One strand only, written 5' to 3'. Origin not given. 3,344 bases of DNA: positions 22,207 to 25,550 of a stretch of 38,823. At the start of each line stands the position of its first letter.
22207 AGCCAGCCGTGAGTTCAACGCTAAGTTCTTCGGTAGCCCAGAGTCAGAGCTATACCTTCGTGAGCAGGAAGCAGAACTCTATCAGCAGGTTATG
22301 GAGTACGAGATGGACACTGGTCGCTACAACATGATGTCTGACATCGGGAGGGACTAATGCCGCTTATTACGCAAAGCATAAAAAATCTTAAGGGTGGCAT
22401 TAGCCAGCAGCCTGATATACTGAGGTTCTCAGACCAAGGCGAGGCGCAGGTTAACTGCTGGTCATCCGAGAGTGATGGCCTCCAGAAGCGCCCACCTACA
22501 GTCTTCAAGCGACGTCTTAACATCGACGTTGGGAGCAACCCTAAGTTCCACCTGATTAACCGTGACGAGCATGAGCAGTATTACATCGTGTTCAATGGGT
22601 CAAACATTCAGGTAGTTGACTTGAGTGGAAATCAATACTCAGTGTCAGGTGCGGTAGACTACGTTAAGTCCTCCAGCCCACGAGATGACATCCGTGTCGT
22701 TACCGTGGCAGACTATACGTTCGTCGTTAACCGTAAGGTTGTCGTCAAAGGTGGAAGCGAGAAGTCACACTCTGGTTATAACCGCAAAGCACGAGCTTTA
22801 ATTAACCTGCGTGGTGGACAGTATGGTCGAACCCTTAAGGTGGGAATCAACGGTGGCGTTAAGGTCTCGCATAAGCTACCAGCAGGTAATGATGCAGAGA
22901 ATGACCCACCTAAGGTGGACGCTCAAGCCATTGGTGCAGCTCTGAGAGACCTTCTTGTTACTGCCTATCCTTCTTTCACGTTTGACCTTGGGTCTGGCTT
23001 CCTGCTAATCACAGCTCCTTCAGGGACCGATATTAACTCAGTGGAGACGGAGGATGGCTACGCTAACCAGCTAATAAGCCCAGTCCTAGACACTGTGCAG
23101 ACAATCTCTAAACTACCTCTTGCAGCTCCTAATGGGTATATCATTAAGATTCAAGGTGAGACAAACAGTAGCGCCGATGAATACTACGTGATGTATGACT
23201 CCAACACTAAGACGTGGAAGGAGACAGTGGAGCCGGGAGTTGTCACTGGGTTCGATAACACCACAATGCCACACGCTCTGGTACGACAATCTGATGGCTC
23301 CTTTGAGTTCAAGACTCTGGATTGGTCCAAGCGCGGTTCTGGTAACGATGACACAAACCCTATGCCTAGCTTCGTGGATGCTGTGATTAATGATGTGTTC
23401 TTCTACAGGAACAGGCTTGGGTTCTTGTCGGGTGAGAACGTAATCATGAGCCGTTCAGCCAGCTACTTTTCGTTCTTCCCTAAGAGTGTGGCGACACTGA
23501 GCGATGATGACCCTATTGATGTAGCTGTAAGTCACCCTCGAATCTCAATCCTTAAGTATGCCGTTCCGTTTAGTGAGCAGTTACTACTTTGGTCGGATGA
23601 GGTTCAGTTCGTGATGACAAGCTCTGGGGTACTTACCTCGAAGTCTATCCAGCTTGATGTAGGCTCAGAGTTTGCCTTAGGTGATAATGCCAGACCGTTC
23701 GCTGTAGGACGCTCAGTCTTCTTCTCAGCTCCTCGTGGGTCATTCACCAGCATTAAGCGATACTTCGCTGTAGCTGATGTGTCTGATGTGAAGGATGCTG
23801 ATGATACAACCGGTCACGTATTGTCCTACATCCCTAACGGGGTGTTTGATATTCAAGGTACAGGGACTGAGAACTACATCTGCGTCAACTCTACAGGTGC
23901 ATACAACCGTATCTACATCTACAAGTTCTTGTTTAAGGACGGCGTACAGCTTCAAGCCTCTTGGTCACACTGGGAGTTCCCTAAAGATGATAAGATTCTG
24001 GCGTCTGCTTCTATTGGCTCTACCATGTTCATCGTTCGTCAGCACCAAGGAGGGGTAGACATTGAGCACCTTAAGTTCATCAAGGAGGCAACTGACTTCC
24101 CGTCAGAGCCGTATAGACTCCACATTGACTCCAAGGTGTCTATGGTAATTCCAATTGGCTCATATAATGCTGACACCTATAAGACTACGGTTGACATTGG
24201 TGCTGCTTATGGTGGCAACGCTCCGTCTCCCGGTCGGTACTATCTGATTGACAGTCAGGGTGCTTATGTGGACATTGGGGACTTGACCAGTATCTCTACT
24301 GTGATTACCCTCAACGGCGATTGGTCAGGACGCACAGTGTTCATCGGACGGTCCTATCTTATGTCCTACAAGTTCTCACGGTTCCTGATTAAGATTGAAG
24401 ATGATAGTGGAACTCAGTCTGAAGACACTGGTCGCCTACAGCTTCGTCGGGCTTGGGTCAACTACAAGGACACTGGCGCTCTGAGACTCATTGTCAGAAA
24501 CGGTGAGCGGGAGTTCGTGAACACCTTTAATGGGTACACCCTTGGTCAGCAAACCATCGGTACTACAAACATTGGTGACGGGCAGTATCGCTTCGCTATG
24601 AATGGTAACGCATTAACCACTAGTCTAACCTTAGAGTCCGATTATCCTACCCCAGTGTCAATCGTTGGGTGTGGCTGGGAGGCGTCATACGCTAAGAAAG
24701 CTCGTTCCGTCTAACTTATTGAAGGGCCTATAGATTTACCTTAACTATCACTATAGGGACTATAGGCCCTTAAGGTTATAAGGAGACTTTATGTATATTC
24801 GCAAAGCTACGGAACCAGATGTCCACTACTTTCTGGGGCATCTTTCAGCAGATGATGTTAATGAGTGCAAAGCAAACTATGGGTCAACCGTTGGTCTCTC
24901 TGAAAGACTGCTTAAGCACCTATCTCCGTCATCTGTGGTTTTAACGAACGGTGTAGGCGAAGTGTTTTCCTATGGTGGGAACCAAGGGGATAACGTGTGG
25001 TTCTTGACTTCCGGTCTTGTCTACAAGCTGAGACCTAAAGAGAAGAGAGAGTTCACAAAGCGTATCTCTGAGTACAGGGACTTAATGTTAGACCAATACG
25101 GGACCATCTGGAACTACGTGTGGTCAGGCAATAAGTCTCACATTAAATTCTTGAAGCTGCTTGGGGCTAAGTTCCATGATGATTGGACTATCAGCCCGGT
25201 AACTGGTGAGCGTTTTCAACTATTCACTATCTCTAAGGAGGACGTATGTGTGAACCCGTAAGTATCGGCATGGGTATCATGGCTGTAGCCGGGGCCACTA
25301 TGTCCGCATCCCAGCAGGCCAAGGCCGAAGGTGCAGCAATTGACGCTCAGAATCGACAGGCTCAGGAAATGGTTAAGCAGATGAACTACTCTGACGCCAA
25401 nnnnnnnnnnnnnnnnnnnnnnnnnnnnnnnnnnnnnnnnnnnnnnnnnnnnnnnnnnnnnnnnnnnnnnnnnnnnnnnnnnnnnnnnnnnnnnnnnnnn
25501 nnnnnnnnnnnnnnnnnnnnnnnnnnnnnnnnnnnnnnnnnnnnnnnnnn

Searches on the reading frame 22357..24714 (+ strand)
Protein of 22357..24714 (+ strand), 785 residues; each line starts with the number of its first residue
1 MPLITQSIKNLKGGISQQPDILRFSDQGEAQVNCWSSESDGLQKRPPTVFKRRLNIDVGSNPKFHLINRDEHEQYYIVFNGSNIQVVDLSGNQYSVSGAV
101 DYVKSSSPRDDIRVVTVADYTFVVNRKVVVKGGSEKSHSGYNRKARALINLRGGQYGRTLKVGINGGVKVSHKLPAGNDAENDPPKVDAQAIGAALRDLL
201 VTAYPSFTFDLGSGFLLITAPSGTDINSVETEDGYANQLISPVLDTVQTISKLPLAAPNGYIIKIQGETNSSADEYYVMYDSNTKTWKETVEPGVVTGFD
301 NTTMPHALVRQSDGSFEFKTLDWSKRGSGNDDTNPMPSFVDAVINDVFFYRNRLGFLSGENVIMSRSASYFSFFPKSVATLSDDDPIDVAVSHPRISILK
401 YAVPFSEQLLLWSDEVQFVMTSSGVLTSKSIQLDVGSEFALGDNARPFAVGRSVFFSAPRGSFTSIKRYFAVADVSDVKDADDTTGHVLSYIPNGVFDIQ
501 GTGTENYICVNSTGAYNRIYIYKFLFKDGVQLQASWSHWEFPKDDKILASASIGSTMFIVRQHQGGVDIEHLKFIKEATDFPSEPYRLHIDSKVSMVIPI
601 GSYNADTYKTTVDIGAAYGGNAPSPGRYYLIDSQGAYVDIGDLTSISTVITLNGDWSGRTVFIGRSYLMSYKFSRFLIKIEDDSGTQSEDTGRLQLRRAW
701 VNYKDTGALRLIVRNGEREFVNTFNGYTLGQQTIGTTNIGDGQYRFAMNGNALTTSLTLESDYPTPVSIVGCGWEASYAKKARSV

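Call 3: search_protein_families(library=pfam, proteins=[window:22357-24714:+], max_evalue=1)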
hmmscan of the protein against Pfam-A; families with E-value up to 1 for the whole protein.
window:22357-24714:+ (785 aa): 1 family
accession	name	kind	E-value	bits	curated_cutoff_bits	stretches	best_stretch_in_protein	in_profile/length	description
PF25675.1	Phage_nozzle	-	0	1094.2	27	1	1-784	1-793/794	Bacteriophage nozzle protein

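Call 4: search_protein_families(library=phrogs, proteins=[window:22357-24714:+], max_evalue=0.01)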
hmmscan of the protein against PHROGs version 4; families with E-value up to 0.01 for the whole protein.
window:22357-24714:+ (785 aa): 1 family
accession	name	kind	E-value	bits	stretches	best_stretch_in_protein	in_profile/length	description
phrog_457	-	tail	1.7e-283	944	1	1-785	1-793/793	tail protein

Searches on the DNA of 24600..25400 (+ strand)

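Call 5: search_dna_similar(query=window:24600-25400:+, collection=phages, mode=near, max_rows=25)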
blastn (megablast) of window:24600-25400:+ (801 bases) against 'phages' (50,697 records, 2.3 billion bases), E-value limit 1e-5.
Records with a match: 217; places in all: 221; records where one place covers at least 80% of the query: 203.
Best place of each record, by identity: 95-99% 68; 90-95% 62; 80-90% 47; 60-80% 40.
By first word of the organism name: Escherichia 90; Salmonella 59; Kayfunavirus 17; Enterobacter 16; Citrobacter 8; Shigella 6; Klebsiella 5; Cronobacter 4; Bacteriophage 2; Enterobacteria 1; and 9 more.
By host as written in the record: Escherichia coli 47; Salmonella enterica subsp. enterica serovar Typhi 28; - 26; Salmonella enterica subsp. enterica serovar Typhi strain BRD948 10; Salmonella enterica subsp. enterica serovar Paratyphi C 5; Citrobacter freundii CF3 5; Enterobacter cloacae 5; Klebsiella pneumoniae 4; and 58 more.
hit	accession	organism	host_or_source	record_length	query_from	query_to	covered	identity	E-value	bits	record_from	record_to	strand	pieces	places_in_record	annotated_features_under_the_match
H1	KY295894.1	Escherichia phage vB_EcoP_F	Escherichia coli O18ac:K1:H7 ColV+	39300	1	801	100%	97.8%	0e+0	1380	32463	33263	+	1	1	internal virion protein A | hypothetical protein | tail tube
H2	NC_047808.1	Escherichia phage vB_EcoP_F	Escherichia coli O18ac:K1:H7 ColV+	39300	1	801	100%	97.8%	0e+0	1380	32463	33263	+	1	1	internal virion protein (x2) | tail protein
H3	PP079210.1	Escherichia phage phiYIO1-1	Escherichia coli DSM 30083 = JCM 1649 = ...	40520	1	801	100%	97.5%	0e+0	1369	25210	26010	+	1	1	YIO1_gp39: internal virion protein A | YIO1_gp40: internal virion protein B | YIO1_gp38: tail tubular protein B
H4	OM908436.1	Escherichia phage TM1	Escherichia sp. GXEC-TM1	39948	1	801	100%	97.4%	0e+0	1363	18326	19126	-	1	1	internal (core) protein (x2) | non-contractile tail tubular protein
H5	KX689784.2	Escherichia phage JSS1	Escherichia coli O153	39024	1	801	100%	97.3%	0e+0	1358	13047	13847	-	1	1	virion protein | hypothetical protein | tail tube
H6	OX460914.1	Kayfunavirus sp. EcoIv39_Milel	wastewater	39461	1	801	100%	97.3%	0e+0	1358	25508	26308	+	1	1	record has no annotation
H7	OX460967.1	Kayfunavirus sp. EcoIv41_Bia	wastewater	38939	1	801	100%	97.3%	0e+0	1358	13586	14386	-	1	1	record has no annotation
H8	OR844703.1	Escherichia phage ECO104 4-5-2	Escherichia coli O104:H4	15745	1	801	100%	97.1%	0e+0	1352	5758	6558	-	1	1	record has no annotation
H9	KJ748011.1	Escherichia phage PE3-1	Escherichia coli O153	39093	1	798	100%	97.5%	0e+0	1363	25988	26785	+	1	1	internal virion protein | hypothetical protein | tail tube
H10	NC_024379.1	Escherichia phage PE3-1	Escherichia coli O153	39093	1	798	100%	97.5%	0e+0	1363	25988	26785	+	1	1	internal virion protein (x2) | tail protein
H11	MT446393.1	Escherichia virus TH16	Escherichia coli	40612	1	801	100%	97.0%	0e+0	1347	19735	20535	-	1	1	record has no annotation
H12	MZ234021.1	Escherichia phage vB_EcoP-101118UKE1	Escherichia coli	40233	1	801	100%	97.0%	0e+0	1347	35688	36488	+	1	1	internal (core) protein (x2) | non-contractile tail tubular protein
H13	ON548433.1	Escherichia phage vB_EcoP_FFK3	Escherichia coli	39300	1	801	100%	97.0%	0e+0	1347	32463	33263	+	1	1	DUF2833 domain-containing protein | hypothetical protein | tail tube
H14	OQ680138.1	Escherichia phage PH1061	Escherichia coli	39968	1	801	100%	97.0%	0e+0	1347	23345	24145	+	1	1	internal virion protein (x2) | tail protein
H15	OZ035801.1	Kayfunavirus LI10P1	-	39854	1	801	100%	97.0%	0e+0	1347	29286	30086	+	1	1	record has no annotation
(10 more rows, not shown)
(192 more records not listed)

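Call 8: get_annotated_region(hit=H3, flank=1500)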
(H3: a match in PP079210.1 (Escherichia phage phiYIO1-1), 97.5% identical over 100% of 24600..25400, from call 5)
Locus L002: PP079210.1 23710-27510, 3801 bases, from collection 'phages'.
description: Escherichia phage phiYIO1-1, complete genome.
organism: Escherichia phage phiYIO1-1 (NCBI taxid 3138283)
taxonomy: Viruses
host: Escherichia coli DSM 30083 = JCM 1649 = ATCC 11775; source: sewage water; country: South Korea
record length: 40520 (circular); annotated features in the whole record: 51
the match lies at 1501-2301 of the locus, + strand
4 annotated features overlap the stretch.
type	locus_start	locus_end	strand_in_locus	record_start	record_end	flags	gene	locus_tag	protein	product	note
CDS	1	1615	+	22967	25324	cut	YIO1_gp38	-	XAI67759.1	tail tubular protein B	tail fiber protein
CDS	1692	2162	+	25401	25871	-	YIO1_gp39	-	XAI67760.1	internal virion protein A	core protein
CDS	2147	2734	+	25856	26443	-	YIO1_gp40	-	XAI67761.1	internal virion protein B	core protein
CDS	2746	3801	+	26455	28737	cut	YIO1_gp41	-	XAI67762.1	internal virion protein C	core protein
